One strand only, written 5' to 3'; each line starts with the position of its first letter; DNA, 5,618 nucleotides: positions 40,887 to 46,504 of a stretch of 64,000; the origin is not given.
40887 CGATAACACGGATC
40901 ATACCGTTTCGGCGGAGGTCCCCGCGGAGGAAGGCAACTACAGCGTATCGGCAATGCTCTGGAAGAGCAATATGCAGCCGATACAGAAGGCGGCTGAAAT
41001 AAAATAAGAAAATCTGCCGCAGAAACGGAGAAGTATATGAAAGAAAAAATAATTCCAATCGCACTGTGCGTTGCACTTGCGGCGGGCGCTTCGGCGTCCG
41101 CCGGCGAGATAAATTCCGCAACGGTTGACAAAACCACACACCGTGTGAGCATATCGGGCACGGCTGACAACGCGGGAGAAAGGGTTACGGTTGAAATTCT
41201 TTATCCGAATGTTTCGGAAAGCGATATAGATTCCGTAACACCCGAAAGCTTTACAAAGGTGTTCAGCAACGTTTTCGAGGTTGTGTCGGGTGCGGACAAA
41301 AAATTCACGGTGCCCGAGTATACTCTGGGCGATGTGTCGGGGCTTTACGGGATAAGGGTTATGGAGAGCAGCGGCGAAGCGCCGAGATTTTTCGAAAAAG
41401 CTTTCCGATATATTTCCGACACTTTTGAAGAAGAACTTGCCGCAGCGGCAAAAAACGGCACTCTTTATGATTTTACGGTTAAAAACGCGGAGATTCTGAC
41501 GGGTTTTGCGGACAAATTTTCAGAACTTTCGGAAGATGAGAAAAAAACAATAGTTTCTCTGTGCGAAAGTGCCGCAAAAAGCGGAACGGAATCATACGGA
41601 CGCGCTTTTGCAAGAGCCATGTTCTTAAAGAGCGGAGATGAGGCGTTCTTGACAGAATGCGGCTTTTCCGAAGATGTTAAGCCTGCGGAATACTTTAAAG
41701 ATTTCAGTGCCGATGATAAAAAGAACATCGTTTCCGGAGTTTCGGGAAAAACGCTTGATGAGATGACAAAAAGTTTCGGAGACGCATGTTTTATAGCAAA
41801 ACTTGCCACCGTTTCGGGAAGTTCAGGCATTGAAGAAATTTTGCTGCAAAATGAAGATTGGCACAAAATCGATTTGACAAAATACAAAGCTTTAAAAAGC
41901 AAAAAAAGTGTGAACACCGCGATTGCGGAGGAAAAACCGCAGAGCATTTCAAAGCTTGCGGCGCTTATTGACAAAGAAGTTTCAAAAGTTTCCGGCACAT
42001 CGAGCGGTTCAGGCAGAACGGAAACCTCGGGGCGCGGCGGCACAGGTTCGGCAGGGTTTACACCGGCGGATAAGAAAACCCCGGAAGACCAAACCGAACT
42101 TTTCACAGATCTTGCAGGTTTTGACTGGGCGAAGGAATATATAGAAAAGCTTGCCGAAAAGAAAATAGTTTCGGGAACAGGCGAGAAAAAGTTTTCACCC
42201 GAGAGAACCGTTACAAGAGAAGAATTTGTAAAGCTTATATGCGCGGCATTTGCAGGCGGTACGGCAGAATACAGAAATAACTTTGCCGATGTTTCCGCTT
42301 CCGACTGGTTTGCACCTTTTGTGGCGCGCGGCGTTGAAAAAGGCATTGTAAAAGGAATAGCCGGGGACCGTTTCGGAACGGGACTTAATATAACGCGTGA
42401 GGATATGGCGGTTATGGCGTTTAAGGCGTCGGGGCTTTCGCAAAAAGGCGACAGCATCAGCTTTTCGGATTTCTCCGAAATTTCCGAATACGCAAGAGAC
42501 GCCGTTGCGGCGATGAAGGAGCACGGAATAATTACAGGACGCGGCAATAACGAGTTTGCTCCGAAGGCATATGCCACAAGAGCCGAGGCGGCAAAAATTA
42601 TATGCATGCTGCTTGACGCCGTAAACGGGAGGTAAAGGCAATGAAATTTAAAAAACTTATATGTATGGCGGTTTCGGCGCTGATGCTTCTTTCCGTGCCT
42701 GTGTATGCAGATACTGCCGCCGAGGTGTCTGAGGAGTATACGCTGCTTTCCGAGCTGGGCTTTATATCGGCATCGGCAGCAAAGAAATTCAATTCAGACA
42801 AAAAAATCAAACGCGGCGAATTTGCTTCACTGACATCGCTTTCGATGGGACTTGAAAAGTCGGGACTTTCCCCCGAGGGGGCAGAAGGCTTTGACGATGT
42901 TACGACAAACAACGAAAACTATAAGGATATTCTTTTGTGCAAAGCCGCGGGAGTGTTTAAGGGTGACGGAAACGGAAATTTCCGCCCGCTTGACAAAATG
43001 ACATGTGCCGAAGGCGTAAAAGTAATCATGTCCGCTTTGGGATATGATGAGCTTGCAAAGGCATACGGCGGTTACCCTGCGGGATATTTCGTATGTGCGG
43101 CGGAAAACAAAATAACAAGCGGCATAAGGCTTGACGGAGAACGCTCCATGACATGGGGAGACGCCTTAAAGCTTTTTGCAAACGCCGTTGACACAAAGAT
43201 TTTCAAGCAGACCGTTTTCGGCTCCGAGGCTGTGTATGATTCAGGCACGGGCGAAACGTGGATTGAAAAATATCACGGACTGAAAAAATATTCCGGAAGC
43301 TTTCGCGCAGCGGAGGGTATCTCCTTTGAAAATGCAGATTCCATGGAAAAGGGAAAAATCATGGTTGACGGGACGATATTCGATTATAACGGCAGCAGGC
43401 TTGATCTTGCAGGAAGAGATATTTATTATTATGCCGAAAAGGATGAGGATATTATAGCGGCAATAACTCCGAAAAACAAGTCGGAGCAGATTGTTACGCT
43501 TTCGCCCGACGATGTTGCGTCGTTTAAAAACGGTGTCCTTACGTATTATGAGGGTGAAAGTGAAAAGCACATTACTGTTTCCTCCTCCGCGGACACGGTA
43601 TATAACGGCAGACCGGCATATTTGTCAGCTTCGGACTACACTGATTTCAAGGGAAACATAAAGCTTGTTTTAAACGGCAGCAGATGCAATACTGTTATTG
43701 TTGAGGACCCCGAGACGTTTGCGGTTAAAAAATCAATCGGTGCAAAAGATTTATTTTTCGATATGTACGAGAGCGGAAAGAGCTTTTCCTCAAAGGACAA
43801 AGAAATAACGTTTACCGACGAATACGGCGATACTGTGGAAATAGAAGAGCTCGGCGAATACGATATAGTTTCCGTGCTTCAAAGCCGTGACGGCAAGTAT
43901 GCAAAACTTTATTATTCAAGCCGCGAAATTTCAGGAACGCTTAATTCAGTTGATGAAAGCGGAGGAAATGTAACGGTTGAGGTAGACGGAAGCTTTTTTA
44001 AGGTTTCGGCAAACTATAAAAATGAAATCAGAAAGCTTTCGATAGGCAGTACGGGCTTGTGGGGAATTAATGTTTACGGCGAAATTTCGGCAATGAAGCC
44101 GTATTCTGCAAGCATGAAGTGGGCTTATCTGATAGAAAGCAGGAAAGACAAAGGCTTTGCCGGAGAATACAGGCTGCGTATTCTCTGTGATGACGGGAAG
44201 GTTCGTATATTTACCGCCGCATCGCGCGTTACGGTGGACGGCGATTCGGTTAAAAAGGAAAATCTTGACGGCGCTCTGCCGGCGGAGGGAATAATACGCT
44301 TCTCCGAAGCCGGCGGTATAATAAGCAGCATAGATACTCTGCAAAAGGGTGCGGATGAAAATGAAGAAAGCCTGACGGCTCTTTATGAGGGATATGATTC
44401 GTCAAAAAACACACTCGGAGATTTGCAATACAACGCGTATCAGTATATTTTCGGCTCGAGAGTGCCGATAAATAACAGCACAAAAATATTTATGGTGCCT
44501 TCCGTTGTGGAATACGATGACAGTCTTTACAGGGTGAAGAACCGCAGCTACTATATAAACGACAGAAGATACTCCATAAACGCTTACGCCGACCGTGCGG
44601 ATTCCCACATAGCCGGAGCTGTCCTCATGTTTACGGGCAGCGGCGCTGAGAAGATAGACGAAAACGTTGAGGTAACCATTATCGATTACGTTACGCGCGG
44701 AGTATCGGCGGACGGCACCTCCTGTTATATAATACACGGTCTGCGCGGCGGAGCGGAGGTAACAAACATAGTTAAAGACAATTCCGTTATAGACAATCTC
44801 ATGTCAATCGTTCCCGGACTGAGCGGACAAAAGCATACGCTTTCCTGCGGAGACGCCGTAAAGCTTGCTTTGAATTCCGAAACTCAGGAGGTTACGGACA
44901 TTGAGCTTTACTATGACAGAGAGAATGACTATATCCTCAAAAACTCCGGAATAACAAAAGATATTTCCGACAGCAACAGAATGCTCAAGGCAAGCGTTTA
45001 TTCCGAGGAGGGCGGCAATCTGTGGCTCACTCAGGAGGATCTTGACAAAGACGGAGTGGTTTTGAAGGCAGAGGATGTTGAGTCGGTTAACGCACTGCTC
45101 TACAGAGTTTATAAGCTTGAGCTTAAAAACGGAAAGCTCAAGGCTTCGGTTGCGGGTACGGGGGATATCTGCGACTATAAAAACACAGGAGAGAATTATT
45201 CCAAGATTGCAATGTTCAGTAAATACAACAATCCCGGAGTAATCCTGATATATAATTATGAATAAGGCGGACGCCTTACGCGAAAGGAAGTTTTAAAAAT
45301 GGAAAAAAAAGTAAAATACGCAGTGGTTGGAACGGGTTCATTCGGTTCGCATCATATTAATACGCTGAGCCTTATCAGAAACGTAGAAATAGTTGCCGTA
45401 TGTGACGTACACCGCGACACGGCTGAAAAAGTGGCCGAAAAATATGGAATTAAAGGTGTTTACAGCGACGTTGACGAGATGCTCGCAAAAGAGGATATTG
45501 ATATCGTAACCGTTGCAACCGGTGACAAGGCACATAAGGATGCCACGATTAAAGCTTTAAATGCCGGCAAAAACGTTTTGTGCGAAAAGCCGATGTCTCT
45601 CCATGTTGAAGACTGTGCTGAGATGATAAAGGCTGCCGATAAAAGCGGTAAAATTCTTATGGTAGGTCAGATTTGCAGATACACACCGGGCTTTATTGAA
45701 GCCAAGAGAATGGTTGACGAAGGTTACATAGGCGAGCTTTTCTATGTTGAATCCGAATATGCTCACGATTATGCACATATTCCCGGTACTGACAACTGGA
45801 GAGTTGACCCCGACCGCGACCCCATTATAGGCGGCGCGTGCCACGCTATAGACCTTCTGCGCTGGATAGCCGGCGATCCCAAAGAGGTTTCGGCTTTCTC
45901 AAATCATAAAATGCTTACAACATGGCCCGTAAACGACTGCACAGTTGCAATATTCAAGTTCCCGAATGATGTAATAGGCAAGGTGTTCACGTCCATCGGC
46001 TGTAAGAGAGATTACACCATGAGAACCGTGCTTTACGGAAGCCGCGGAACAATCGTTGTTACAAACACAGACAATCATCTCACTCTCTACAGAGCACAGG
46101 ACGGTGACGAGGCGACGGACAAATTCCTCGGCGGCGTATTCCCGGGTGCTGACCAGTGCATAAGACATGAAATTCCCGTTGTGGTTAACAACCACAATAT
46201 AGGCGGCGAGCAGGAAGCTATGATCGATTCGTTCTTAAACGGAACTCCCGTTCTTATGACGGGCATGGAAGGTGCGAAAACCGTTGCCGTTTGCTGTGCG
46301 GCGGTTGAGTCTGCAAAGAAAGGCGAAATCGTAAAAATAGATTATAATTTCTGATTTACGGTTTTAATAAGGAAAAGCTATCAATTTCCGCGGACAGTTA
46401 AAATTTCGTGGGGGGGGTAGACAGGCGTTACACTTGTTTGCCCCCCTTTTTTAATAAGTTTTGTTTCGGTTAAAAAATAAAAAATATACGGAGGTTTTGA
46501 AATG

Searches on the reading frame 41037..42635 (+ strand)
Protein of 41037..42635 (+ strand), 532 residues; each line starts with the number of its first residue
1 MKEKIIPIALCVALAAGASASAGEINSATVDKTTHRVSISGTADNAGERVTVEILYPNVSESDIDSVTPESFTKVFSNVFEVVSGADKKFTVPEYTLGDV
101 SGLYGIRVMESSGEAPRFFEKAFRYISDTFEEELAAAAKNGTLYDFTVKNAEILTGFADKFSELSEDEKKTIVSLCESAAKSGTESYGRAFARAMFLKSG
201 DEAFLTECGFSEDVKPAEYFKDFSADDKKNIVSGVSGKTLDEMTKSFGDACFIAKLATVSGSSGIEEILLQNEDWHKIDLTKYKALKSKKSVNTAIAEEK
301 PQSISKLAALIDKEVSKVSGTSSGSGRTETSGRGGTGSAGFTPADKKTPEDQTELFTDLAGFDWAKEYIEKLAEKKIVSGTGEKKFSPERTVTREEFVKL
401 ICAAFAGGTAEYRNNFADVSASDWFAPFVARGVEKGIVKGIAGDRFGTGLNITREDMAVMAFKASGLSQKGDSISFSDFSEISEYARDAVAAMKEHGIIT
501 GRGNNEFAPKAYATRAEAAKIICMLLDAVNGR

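Call 6: search_protein_families(library=pfam, proteins=[window:41037-42635:+])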
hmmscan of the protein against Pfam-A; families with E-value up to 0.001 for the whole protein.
window:41037-42635:+ (532 aa): 1 family
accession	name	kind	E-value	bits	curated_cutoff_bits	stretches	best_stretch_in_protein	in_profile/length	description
PF00395.25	SLH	-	4.1e-37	126.3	20.8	3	356-397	2-43/44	S-layer homology domain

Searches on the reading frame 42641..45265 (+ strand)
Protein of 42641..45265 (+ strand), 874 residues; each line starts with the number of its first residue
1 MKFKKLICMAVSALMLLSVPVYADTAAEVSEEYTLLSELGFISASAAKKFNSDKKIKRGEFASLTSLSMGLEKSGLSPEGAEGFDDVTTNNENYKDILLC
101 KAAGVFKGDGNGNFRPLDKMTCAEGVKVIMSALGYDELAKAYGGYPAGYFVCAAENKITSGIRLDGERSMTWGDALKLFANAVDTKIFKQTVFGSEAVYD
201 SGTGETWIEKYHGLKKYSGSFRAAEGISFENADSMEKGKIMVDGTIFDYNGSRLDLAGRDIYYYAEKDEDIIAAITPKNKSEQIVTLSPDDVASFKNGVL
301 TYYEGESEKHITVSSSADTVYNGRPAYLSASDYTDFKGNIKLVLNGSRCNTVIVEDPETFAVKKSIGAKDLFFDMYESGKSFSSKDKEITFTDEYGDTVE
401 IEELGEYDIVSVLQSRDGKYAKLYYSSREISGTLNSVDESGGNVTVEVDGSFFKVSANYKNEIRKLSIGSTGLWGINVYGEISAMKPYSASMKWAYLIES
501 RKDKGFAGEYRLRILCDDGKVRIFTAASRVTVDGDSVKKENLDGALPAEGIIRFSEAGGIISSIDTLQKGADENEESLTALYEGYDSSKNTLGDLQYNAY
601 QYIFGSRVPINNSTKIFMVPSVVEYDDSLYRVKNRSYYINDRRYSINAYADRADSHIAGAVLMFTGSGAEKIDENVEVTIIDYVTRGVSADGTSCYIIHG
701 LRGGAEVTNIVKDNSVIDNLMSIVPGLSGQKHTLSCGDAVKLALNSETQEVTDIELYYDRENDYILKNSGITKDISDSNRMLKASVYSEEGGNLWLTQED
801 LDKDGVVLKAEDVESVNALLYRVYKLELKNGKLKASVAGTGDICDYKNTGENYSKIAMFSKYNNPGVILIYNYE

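Call 7: search_protein_families(library=pfam, proteins=[window:42641-45265:+])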
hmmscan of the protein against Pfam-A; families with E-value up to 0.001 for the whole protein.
window:42641-45265:+ (874 aa): 1 family
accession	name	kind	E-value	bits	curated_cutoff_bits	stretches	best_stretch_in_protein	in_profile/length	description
PF00395.25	SLH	-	5.9e-08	33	20.8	1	84-121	2-39/44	S-layer homology domain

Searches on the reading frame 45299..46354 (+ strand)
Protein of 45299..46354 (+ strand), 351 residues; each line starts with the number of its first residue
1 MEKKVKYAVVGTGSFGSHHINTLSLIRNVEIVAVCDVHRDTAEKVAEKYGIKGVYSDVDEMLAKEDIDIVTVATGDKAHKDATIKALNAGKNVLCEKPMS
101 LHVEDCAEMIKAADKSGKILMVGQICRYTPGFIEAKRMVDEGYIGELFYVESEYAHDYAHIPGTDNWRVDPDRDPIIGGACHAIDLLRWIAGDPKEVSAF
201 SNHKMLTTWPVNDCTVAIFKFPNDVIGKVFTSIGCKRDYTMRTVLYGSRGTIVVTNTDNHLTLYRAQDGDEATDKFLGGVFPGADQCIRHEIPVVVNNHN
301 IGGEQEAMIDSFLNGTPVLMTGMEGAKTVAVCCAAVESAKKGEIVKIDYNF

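Call 7: search_protein_families(library=pfam, proteins=[window:45299-46354:+])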
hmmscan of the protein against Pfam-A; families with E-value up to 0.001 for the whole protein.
window:45299-46354:+ (351 aa): 6 families
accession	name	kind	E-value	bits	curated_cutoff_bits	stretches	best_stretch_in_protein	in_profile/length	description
PF01408.29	GFO_IDH_MocA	-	9.3e-36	123.6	24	1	6-123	2-119/120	Oxidoreductase family, NAD-binding Rossmann fold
PF22725.1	GFO_IDH_MocA_C3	-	2.2e-23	83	27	1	132-253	1-124/124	GFO/IDH/MocA C-terminal domain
PF02894.22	GFO_IDH_MocA_C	-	4.9e-17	62.9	22.9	1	136-347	1-218/218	Oxidoreductase family, C-terminal alpha/beta domain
PF03447.22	NAD_binding_3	-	9.8e-07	29.9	24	1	11-119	1-112/116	Homoserine dehydrogenase, NAD binding domain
PF01118.30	Semialdhyde_dh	-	0.00017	22.4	26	1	8-93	3-93/121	Semialdehyde dehydrogenase, NAD binding domain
PF03807.23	F420_oxidored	-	0.00073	20.5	21.6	0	6-75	1-70/94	NADP oxidoreductase coenzyme F420-dependent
